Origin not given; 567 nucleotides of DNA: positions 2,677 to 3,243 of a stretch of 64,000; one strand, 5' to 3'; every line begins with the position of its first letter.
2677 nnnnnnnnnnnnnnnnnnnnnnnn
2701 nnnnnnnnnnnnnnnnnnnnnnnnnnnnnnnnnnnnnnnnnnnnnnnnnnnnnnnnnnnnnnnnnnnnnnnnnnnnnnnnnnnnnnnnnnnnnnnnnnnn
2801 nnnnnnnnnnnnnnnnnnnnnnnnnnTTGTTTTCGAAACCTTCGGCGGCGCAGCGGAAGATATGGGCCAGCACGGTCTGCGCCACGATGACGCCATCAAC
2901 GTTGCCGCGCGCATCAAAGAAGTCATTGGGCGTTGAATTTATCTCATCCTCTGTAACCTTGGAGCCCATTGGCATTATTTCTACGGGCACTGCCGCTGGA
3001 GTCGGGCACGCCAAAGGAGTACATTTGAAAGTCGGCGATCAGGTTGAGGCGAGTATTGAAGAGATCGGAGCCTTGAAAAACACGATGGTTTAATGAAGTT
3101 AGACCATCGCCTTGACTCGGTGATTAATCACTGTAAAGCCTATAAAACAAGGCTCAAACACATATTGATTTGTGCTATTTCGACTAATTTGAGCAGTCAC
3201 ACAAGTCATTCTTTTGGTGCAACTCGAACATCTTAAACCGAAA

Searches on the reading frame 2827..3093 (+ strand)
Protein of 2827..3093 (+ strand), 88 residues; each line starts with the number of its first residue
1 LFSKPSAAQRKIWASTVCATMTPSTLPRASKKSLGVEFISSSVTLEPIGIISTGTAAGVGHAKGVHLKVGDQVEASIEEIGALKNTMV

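Call 12: search_protein_families(library=pfam, proteins=[window:2827-3093:+], max_evalue=0.01)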
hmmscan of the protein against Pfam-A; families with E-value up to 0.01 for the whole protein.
window:2827-3093:+ (88 aa): 1 family
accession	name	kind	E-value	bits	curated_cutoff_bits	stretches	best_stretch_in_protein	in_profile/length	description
PF01557.24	FAA_hydrolase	-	3.9e-11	43.5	23.9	1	36-87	162-213/214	Fumarylacetoacetate (FAA) hydrolase C-terminal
